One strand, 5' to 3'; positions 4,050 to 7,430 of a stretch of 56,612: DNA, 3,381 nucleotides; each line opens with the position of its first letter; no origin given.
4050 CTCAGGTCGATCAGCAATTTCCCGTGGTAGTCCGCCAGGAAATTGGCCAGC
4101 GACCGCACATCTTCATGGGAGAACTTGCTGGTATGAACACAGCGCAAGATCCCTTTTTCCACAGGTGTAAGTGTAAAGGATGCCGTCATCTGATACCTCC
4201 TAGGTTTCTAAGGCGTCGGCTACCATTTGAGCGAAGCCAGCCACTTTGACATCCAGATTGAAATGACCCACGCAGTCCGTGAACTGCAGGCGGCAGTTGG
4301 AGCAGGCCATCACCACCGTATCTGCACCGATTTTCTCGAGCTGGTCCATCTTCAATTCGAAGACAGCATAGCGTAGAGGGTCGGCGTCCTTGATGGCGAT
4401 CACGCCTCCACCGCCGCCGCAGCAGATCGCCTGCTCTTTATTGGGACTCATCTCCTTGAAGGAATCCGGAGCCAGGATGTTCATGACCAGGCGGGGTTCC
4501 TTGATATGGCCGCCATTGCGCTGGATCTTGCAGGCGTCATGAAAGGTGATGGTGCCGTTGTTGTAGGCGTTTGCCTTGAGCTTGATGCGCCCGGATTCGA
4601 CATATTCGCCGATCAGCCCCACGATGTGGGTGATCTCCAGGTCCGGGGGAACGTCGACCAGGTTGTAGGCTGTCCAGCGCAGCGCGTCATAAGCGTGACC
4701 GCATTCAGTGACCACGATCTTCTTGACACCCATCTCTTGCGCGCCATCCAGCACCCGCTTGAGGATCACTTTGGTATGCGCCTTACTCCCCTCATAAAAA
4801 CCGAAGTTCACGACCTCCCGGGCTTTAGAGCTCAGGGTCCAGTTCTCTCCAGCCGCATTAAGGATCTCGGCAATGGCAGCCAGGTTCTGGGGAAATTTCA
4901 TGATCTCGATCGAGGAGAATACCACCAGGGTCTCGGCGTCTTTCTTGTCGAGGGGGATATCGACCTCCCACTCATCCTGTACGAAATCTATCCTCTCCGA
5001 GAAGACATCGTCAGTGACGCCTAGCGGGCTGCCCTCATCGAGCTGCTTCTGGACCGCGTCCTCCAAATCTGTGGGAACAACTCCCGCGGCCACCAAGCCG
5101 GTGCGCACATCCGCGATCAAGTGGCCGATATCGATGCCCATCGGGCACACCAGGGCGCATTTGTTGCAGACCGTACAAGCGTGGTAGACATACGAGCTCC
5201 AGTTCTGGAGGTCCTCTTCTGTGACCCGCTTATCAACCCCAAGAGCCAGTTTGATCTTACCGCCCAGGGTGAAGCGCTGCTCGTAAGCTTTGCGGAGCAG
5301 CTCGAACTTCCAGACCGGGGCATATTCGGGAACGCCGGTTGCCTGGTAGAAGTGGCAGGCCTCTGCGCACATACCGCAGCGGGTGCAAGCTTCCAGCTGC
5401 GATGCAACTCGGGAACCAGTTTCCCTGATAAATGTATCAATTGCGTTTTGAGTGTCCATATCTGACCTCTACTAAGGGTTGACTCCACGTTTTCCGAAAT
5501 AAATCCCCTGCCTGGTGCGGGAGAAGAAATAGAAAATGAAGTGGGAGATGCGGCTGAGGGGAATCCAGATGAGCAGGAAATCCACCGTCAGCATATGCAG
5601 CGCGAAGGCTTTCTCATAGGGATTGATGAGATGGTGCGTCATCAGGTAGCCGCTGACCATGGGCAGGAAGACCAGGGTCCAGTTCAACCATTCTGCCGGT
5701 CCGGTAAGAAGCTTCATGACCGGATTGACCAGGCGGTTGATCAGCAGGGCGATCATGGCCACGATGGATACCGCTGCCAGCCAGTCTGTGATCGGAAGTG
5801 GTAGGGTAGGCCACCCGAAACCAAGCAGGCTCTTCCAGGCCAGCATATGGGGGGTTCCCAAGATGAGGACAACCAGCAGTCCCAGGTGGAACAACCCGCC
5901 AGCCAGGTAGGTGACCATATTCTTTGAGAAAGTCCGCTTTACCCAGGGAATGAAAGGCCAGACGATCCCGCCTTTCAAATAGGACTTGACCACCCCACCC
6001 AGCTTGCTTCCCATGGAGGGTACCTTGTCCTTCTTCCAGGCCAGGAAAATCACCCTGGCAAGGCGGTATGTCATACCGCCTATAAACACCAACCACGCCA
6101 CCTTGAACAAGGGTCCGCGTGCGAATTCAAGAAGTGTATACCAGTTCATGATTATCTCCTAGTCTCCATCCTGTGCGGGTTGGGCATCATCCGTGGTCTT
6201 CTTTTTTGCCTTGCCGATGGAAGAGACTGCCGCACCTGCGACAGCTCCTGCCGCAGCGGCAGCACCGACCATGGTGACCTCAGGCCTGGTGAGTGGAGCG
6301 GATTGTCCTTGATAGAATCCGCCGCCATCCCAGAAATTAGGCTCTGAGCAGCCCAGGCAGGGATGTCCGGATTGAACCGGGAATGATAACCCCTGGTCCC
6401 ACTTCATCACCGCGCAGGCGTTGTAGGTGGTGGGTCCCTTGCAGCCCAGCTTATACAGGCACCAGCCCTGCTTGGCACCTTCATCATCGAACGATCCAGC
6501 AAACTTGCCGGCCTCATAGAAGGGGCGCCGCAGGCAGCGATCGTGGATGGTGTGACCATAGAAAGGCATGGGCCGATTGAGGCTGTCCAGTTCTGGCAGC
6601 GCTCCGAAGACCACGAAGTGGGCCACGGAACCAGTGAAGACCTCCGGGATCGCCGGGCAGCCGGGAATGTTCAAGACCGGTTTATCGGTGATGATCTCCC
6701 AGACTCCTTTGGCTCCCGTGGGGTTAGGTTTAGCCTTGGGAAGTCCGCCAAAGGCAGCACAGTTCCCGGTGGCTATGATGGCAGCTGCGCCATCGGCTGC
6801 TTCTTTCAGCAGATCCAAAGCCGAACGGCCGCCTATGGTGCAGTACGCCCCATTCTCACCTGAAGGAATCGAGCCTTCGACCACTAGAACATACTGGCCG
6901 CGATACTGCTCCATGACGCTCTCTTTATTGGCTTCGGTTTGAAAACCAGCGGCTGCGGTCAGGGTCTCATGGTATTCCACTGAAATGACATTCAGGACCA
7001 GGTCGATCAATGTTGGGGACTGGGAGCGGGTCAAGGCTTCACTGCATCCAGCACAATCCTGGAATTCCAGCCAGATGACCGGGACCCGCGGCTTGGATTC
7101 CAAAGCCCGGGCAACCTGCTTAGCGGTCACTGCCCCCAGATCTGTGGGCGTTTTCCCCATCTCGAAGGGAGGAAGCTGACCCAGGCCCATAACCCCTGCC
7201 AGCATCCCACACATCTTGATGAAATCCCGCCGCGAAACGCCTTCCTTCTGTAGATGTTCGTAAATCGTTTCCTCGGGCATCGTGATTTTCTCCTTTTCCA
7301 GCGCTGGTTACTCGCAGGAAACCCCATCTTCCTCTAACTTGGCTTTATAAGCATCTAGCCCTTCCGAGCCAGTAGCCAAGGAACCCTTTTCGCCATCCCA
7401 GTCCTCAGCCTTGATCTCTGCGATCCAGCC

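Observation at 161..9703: Isp-type [NiFe] hydrogenase operon fused to a TusA-DsrE-DsrE-LbpA module and its own lipoate-protein ligase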

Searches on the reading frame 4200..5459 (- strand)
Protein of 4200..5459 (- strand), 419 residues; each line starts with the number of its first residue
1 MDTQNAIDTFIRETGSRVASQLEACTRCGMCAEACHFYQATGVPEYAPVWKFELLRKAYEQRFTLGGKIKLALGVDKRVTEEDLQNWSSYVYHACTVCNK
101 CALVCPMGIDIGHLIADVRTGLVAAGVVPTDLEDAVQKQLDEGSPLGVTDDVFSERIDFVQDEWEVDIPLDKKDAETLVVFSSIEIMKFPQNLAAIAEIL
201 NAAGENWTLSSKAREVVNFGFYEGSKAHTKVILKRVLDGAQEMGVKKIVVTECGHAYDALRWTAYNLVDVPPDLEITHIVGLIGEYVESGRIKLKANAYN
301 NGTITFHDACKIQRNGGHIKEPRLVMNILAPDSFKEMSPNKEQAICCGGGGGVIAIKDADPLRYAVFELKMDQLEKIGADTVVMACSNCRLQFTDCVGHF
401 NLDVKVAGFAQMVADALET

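Call 3: search_protein_families(library=pfam, proteins=[window:4200-5459:-], max_evalue=0.01)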
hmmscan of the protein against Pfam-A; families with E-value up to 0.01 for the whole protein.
window:4200-5459:- (419 aa): 12 families
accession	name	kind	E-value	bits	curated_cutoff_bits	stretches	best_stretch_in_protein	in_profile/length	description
PF02754.22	CCG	-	1.2e-13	51.4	20.6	1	304-393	1-84/85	Cysteine-rich domain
PF13183.11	Fer4_8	-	2.3e-11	44.5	27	1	21-109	1-68/68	4Fe-4S dicluster domain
PF13534.11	Fer4_17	-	1.3e-09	38.9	22.2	1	24-110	1-61/61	4Fe-4S dicluster domain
PF12837.12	Fer4_6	-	5.1e-07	29.8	25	1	22-40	6-23/24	4Fe-4S binding domain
PF13237.11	Fer4_10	-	1.4e-05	25.4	25.5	1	93-115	7-22/53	4Fe-4S dicluster domain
PF13187.11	Fer4_9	-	8e-05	23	27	1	24-108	1-50/52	4Fe-4S dicluster domain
PF13484.11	Fer4_16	-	0.0011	20.1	30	0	93-107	51-65/66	4Fe-4S double cluster binding domain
PF12838.12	Fer4_7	-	0.0021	18.9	27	0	25-109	2-52/52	4Fe-4S dicluster domain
PF14697.11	Fer4_21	-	0.0023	18.4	35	0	89-107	35-53/59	4Fe-4S dicluster domain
PF13746.11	Fer4_18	-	0.0029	18.2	27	1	90-112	56-78/114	4Fe-4S dicluster domain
PF12797.12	Fer4_2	-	0.0081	16.5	24.5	1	22-36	7-21/22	4Fe-4S binding domain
PF00037.32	Fer4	-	0.0082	16.4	21.1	0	94-108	7-21/24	4Fe-4S binding domain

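Call 15: search_protein_families(library=ncbifam, proteins=[window:4200-5459:-], max_evalue=0.01)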
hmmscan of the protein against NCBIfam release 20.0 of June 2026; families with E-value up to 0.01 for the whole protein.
window:4200-5459:- (419 aa): 23 families
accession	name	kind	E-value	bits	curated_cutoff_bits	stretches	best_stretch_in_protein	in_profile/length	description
NF045796.1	DsrK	equivalog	1.3e-68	231.7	400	1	21-417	48-435/453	sulfate reduction electron transfer complex DsrMKJOP subunit DsrK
NF045711.1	sulf_resp_HmcF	equivalog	3.9e-66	223.7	750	1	2-409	39-441/457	sulfate respiration complex iron-sulfur protein HmcF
NF045724.1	ferredox_TmcB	equivalog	2.6e-64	217.4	735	1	10-418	28-429/430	electron transfer complex ferredoxin TmcB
NF045670.1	quin_L_LdhH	equivalog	1.2e-21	76.7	800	2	188-413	480-705/706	L-lactate dehydrogenase (quinone) large subunit LdhH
NF004898.0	PRK06259.1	equivalog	1e-19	70.6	385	1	76-414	169-485/488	fumarate reductase (CoM/CoB) subunit TfrB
NF008369.0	PRK11168.1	equivalog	9.1e-11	41.3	278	2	220-395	215-382/401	anaerobic glycerol-3-phosphate dehydrogenase subunit C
NF045663.1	diclust_near_Sec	equivalog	1.2e-10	40.2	530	2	93-130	353-390/759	pyridine nucleotide-disulfide oxidoreductase/dicluster-binding protein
TIGR00273.1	TIGR00273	equivalog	7.7e-09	34.9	444.8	1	89-130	337-380/432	LutB/LldF family L-lactate oxidation iron-sulfur protein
NF008434.0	PRK11274.1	equivalog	5.1e-08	32.2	333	1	13-138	13-117/409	glycolate oxidase subunit GlcF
TIGR03288.1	CoB_CoM_SS_B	equivalog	1.1e-07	31.5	345.15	1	275-394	117-238/290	CoB--CoM heterodisulfide reductase subunit B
TIGR03379.1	glycerol3P_GlpC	equivalog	2e-06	26.8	279.9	0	92-136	51-95/397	anaerobic glycerol-3-phosphate dehydrogenase subunit GlpC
NF038196.1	ferrodoxin_EFR1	subfamily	4.5e-05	23.6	75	0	19-50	181-210/242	EFR1 family ferrodoxin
NF041780.1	hetero_SS_HdrB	equivalog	7.2e-05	22.2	450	1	260-395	116-253/304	ferredoxin:CoB-CoM heterodisulfide reductase subunit HdrB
TIGR03290.1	CoB_CoM_SS_C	equivalog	0.00058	19.9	160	0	93-156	46-109/144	CoB--CoM heterodisulfide reductase subunit C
NF005745.0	PRK07569.1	equivalog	0.00098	18.5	333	0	74-108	173-205/238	bidirectional hydrogenase complex protein HoxU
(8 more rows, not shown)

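Call 40: search_solved_structures(query=window:4200-5459:-, max_evalue=0.001, show_alignments=1)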
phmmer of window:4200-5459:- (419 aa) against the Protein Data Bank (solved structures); distinct sequences matched with E-value up to 0.001: 5.
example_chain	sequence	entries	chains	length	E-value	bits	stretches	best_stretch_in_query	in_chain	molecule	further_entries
9ojn_A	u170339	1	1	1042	8.1e-13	51.4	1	91-400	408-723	Iron-sulfur-binding reductase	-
9sfi_C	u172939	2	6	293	7.5e-06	28.5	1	315-394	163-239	H(2)/formate:CoB-CoM heterodisulfide,ferredoxin reductase subunit B2 | Heterodisulfide reductase subunit B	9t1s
5odc_B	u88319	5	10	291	6.5e-05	25.4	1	281-394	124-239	Heterodisulfide reductase, subunit B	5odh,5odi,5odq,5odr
8rvv_B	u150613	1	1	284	0.00021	23.7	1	323-399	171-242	H(2):CoB-CoM heterodisulfide,ferredoxin reductase subunit B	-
8rvu_b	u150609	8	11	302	0.00025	23.5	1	323-399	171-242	H(2):CoB-CoM heterodisulfide,ferredoxin reductase subunit B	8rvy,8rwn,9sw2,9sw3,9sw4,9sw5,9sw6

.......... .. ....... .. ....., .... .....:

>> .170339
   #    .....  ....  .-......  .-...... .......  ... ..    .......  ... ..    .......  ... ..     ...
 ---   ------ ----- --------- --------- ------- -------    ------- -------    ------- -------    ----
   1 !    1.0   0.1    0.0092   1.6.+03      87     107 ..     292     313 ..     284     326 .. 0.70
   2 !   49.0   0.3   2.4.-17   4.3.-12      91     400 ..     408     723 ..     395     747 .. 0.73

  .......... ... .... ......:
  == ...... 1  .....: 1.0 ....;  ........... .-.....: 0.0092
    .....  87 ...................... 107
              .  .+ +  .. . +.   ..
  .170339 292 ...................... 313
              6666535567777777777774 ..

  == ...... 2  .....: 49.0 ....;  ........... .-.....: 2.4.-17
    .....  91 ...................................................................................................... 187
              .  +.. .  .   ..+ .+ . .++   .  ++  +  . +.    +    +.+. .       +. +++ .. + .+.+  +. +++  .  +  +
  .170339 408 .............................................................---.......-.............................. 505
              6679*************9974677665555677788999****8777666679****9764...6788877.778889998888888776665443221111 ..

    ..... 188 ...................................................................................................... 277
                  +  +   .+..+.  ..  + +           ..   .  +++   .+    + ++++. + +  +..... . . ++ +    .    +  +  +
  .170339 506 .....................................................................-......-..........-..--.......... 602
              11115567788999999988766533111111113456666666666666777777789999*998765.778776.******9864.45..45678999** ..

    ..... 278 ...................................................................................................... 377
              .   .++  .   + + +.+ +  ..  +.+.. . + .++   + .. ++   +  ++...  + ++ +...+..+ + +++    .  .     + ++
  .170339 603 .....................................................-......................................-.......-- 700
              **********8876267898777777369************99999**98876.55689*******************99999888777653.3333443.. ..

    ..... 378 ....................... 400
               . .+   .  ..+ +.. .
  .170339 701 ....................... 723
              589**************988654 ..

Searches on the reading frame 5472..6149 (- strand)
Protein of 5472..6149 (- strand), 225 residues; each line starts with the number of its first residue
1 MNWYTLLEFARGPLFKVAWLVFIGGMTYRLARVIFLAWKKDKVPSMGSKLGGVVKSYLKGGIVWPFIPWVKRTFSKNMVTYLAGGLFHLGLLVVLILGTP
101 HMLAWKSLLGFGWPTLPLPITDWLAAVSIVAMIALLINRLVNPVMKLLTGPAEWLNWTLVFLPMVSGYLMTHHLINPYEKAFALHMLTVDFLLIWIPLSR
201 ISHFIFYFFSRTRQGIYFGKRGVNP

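Call 3: search_protein_families(library=pfam, proteins=[window:5472-6149:-], max_evalue=0.01)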
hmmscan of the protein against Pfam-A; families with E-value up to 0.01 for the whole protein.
window:5472-6149:- (225 aa): 0 families

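Call 15: search_protein_families(library=ncbifam, proteins=[window:5472-6149:-], max_evalue=0.01)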
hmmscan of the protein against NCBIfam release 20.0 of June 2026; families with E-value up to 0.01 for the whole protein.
window:5472-6149:- (225 aa): 2 families
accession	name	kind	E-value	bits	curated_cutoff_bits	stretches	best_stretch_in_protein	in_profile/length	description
NF045723.1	memb_anch_TmcC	equivalog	8.7e-37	126.7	240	1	5-220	2-211/218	TmcC family electron transfer complex membrane anchor subunit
NF045716.1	sulf_resp_HmcE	equivalog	2.2e-29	102.7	275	1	7-222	2-216/226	sulfate respiration complex protein HmcE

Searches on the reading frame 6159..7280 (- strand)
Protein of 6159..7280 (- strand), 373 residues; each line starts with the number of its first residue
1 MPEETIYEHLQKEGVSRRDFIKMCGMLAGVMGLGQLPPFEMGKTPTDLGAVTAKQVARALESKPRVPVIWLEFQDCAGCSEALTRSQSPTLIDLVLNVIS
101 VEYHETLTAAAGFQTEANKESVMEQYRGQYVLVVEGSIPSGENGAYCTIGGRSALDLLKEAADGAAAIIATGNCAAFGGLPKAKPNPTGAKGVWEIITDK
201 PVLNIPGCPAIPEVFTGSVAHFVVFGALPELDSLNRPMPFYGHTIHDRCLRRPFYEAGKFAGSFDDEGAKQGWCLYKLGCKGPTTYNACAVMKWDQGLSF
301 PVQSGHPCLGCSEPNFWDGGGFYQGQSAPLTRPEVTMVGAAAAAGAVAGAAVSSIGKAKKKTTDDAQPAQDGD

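Call 3: search_protein_families(library=pfam, proteins=[window:6159-7280:-], max_evalue=0.01)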
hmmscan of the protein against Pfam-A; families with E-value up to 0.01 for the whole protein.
window:6159-7280:- (373 aa): 2 families
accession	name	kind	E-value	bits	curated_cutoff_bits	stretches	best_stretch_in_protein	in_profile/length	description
PF14720.11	NiFe_hyd_SSU_C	-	6.6e-31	107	27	1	241-320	1-76/80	NiFe/NiFeSe hydrogenase small subunit C-terminal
PF01058.29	Oxidored_q6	-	8.8e-29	100.3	27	1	76-221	1-127/128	NADH ubiquinone oxidoreductase, 20 Kd subunit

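Call 15: search_protein_families(library=ncbifam, proteins=[window:6159-7280:-], max_evalue=0.01)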
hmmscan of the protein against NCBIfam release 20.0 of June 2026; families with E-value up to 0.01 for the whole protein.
window:6159-7280:- (373 aa): 5 families
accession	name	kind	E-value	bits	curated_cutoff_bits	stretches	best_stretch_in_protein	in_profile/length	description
TIGR00391.1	hydA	subfamily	1e-131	439.4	179.5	1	3-357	3-342/365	hydrogenase small subunit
NF007779.0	PRK10468.1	equivalog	4.7e-105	351.6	659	1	10-333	8-317/372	hydrogenase 2 small subunit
NF045520.1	H2_NiFeSe_small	exception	2.1e-65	221.2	470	1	15-323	2-312/314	NiFeSe hydrogenase small subunit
TIGR01409.1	TAT_signal_seq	domain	3.1e-05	24.1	16.7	1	15-35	1-21/29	twin-arginine translocation signal domain-containing protein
TIGR03294.1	FrhG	equivalog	9.1e-05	22.3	245.5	1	68-219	4-137/228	coenzyme F420 hydrogenase subunit gamma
